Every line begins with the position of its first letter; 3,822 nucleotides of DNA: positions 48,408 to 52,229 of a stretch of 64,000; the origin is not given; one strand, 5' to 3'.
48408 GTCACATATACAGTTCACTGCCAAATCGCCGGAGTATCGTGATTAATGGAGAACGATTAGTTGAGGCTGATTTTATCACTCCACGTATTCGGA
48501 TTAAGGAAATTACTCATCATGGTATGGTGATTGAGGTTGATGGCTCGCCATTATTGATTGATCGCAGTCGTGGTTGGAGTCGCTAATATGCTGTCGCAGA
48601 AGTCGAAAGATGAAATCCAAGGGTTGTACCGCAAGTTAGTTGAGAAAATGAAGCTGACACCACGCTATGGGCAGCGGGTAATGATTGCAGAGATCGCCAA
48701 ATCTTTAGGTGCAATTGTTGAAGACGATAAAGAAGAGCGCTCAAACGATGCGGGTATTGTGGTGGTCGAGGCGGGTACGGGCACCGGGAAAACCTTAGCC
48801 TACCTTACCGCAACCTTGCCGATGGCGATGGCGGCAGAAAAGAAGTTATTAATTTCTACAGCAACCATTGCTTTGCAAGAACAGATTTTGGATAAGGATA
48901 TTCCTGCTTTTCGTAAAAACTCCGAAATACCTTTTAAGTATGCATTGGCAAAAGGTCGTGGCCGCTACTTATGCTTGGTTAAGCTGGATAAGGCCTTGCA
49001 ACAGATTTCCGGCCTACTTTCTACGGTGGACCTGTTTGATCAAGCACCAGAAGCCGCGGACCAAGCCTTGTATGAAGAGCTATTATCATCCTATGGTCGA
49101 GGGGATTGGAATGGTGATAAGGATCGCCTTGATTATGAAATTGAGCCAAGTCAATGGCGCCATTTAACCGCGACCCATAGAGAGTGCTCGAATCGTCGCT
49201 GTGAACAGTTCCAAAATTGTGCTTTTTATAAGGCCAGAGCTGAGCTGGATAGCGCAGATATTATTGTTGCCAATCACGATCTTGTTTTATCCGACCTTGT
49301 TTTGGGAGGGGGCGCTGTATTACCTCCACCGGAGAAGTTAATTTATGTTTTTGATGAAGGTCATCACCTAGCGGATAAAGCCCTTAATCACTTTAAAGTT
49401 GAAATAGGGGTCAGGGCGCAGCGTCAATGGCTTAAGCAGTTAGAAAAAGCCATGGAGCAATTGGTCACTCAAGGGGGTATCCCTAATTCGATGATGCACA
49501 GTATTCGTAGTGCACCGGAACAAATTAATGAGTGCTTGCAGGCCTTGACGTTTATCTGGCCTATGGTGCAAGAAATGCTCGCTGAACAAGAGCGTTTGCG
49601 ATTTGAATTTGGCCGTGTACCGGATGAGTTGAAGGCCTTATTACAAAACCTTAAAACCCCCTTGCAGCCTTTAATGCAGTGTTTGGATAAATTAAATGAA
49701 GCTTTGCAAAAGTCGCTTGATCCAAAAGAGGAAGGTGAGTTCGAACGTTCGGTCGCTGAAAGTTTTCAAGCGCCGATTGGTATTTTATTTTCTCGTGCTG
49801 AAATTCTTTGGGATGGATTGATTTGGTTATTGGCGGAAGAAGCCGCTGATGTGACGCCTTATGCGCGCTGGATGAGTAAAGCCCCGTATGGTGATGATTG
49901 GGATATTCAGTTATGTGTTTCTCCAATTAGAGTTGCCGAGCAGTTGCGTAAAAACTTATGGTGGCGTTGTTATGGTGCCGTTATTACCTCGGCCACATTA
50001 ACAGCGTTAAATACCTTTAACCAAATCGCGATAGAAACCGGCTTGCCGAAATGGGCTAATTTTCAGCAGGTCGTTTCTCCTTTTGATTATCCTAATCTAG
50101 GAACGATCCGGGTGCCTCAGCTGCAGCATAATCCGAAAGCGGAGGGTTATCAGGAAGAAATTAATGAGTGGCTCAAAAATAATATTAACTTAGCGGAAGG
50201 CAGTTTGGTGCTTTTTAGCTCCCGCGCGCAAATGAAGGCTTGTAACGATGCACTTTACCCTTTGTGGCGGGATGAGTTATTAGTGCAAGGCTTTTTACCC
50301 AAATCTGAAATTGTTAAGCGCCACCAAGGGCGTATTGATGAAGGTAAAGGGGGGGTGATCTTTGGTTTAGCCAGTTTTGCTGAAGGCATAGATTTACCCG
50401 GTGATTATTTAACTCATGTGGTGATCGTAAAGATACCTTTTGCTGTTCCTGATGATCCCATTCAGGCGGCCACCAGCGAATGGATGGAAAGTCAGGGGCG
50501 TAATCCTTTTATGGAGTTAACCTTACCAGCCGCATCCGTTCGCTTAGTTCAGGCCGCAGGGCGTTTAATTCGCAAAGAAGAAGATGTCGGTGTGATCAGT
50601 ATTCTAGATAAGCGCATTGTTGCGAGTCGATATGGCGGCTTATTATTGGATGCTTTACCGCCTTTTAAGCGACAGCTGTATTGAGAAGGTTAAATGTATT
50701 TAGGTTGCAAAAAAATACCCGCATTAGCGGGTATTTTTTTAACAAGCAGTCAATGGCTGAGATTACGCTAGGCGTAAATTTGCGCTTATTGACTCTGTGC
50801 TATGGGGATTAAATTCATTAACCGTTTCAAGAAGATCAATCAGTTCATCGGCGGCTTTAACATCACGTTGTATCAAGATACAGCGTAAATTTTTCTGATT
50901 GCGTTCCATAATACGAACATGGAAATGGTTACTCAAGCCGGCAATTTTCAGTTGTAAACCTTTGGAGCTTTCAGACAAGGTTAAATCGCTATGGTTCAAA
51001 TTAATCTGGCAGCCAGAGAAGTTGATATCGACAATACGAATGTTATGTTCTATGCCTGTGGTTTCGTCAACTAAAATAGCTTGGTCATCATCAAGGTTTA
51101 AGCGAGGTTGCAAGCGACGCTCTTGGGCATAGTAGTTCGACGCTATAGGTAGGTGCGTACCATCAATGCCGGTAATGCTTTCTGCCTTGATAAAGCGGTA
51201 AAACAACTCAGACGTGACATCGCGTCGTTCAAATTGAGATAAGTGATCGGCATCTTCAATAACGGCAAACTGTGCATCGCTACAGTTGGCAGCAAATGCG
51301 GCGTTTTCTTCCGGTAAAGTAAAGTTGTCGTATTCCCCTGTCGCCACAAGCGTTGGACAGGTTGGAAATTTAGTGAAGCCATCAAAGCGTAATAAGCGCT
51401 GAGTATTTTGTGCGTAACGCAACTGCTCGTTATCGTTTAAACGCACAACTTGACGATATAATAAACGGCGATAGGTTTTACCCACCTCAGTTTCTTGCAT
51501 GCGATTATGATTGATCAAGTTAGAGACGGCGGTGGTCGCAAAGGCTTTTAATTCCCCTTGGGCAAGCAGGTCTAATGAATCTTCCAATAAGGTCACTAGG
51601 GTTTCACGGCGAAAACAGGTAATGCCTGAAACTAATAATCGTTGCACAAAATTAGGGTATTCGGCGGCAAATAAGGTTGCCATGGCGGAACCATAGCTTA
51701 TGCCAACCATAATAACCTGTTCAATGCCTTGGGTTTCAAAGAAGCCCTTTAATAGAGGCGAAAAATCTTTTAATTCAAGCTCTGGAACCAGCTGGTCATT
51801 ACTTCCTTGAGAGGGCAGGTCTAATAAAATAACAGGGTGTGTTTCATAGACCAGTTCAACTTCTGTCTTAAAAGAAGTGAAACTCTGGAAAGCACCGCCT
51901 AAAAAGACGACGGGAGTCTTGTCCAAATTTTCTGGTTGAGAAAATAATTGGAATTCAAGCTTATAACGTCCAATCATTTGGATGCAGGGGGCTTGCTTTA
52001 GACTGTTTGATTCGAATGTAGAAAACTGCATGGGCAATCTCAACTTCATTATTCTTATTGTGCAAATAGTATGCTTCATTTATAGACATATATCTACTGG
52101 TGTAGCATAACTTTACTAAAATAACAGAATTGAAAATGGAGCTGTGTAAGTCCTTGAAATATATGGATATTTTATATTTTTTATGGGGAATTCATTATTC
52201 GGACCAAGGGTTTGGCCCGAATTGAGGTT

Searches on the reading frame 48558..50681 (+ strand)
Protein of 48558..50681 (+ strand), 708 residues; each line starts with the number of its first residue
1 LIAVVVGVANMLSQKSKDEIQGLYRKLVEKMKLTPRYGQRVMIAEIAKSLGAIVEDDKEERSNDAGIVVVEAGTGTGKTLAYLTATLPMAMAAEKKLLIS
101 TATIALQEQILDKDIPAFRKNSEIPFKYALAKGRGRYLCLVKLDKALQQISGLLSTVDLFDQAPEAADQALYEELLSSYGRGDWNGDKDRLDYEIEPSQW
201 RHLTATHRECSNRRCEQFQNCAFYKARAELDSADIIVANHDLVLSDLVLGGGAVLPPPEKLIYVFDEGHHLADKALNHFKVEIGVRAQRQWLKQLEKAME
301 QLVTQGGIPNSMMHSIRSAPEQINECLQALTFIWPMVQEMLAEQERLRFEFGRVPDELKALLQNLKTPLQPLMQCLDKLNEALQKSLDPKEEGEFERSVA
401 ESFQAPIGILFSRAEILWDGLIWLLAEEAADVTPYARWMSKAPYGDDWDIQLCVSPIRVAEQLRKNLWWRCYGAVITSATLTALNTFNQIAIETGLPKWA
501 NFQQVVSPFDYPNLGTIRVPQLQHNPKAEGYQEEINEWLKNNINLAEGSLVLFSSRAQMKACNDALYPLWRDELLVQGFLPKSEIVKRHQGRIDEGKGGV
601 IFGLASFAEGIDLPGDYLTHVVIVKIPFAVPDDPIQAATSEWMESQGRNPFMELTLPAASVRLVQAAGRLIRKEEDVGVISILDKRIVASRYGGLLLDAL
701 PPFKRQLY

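Call 41: search_protein_families(library=pfam, proteins=[window:48558-50681:+], max_evalue=0.00001)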
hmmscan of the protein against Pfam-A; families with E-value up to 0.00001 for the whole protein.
window:48558-50681:+ (708 aa): 3 families
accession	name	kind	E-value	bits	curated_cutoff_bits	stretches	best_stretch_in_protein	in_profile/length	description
PF13307.12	Helicase_C_2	-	2.4e-38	132.3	25.3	1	546-702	9-169/170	Helicase C-terminal domain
PF00270.35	DEAD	-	1e-06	29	26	0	68-113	17-64/167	DEAD/DEAH box helicase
PF04851.21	ResIII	-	1.5e-06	28.6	22.5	0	33-118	2-76/164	Type III restriction enzyme, res subunit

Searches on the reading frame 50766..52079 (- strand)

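Call 41: search_protein_families(library=pfam, proteins=[window:50766-52079:-], max_evalue=0.00001)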
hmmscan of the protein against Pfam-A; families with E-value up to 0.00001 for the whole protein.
window:50766-52079:- (438 aa): 3 families
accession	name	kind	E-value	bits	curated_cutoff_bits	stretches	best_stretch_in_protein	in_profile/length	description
PF00561.26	Abhydrolase_1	-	2.5e-16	60.5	25.8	1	56-285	2-244/245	alpha/beta hydrolase fold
PF12697.13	Abhydrolase_6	-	1.3e-11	46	26.3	1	57-289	1-214/217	Alpha/beta hydrolase family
PF12146.15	Hydrolase_4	-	2.4e-07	30.7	27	1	104-285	60-238/239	Serine aminopeptidase, S33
